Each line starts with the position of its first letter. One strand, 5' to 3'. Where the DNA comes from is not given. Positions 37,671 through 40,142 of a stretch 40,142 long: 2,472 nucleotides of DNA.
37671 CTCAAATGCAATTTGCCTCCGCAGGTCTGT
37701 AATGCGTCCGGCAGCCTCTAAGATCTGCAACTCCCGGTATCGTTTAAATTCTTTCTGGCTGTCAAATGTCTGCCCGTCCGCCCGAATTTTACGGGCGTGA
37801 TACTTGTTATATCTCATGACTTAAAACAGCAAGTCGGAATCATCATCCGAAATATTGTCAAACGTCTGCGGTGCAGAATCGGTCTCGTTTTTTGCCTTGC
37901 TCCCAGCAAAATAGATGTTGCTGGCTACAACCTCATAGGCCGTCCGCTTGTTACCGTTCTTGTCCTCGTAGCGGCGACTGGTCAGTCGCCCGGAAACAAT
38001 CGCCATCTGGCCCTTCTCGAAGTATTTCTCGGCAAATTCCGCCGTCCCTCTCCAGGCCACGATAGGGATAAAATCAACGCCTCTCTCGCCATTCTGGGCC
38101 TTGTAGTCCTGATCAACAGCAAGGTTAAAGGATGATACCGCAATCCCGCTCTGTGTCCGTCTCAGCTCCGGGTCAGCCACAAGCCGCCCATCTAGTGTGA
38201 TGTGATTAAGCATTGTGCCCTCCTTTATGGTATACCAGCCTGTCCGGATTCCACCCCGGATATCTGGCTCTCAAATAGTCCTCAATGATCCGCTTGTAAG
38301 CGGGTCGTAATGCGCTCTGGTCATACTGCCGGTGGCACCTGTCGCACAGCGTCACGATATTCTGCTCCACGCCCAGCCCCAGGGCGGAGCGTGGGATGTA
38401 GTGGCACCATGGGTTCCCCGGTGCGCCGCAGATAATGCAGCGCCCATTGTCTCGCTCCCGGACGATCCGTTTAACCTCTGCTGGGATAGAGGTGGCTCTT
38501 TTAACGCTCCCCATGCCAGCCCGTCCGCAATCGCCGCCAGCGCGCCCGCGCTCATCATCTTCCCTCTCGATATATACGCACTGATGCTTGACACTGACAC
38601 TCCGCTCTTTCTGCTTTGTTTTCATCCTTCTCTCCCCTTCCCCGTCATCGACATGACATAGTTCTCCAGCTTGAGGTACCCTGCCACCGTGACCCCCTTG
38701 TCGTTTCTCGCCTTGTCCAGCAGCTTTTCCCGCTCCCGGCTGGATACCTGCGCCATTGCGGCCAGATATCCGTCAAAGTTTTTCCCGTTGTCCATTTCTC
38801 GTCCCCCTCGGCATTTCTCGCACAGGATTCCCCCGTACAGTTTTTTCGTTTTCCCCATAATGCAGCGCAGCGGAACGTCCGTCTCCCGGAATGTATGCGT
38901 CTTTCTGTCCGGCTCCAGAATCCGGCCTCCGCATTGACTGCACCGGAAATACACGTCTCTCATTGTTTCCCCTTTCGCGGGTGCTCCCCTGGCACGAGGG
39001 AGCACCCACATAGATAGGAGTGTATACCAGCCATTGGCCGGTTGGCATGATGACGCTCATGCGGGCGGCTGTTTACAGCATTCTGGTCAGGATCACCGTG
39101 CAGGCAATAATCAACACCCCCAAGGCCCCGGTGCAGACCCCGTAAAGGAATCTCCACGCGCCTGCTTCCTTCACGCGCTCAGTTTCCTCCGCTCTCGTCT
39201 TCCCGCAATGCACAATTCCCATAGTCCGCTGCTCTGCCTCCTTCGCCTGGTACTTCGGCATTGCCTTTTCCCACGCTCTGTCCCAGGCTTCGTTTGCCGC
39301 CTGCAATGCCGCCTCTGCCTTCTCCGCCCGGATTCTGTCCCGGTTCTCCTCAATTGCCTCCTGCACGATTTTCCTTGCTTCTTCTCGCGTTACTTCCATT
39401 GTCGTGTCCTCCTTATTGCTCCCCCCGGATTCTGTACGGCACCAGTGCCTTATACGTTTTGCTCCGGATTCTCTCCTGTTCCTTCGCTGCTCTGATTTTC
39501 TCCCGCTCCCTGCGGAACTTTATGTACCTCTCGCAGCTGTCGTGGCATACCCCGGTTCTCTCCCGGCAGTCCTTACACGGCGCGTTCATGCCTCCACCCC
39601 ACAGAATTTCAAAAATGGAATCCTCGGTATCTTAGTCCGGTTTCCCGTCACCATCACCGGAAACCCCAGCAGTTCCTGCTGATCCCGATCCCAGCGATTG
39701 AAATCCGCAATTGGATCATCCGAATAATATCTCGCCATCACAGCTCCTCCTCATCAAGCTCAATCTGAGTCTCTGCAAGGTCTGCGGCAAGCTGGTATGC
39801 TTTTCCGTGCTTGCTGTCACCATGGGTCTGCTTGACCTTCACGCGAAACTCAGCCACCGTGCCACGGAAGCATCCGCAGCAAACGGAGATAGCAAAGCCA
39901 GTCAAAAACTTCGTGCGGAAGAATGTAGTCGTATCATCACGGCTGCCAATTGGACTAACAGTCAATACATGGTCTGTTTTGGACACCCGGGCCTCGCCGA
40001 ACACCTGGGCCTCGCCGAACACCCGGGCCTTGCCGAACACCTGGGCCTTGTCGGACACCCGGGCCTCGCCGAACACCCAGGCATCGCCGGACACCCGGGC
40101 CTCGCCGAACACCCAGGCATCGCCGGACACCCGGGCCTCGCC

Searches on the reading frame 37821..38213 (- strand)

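Call 25: search_protein_families(library=phrogs, max_evalue=0.001, proteins=[window:37821-38213:-])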
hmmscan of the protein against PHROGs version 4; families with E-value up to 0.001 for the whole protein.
window:37821-38213:- (130 aa): 4 families
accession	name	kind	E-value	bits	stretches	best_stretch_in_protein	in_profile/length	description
phrog_44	-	DNA, RNA and nucleotide metabolism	1.4e-45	157.1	1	1-125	86-225/271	single strand DNA binding protein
phrog_25370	-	unknown function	4.4e-14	52.9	1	1-47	1-47/48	-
phrog_26861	-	unknown function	1.6e-06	28.5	1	5-100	137-232/242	-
phrog_12631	-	DNA, RNA and nucleotide metabolism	6.4e-06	27.3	1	1-34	29-62/78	single strand DNA binding protein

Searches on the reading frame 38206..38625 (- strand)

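Call 25: search_protein_families(library=phrogs, max_evalue=0.001, proteins=[window:38206-38625:-])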
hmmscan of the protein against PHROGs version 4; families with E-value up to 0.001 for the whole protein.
window:38206-38625:- (139 aa): 13 families
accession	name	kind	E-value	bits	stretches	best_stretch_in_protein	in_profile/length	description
phrog_7370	-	DNA, RNA and nucleotide metabolism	1.5e-12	48.6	1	42-104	23-86/115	HNH endonuclease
phrog_7785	-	DNA, RNA and nucleotide metabolism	1.3e-08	35.9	1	38-101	48-111/147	HNH endonuclease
phrog_740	-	DNA, RNA and nucleotide metabolism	2e-08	34.6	1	39-104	17-87/332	HNH endonuclease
phrog_8048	-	DNA, RNA and nucleotide metabolism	9.3e-07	29.3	1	43-103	159-227/273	HNH endonuclease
phrog_6544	-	unknown function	9.4e-07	29.4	1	46-106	12-73/248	-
phrog_144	-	DNA, RNA and nucleotide metabolism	3.2e-06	27.9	1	51-105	75-136/175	HNH endonuclease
phrog_589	-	DNA, RNA and nucleotide metabolism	4.4e-06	27.6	1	45-103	76-140/179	HNH endonuclease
phrog_8446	-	DNA, RNA and nucleotide metabolism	1.2e-05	26.1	1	15-115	94-209/211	HNH endonuclease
phrog_1271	-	DNA, RNA and nucleotide metabolism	1.7e-05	25.4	1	28-101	247-315/361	HNH endonuclease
phrog_333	-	DNA, RNA and nucleotide metabolism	0.00028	22.1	1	45-101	15-78/138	HNH endonuclease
phrog_5956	-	DNA, RNA and nucleotide metabolism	0.0007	20.3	0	45-132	44-134/138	HNH endonuclease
phrog_24030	-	DNA, RNA and nucleotide metabolism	0.00079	19.8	0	52-106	10-67/342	RNA ligase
phrog_338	-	DNA, RNA and nucleotide metabolism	0.00094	19.6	0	40-100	190-258/340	HNH endonuclease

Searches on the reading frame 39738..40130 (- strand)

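Call 25: search_protein_families(library=phrogs, max_evalue=0.001, proteins=[window:39738-40130:-])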
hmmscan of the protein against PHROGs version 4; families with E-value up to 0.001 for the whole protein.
window:39738-40130:- (130 aa): 3 families
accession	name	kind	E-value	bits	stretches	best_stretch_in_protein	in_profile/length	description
phrog_7964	-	unknown function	5.6e-35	121.6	1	2-127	151-268/269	-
phrog_20532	-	unknown function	1.3e-27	97.2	1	31-127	1-93/100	-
phrog_5070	-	unknown function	1e-16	61.9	1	2-56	50-104/182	-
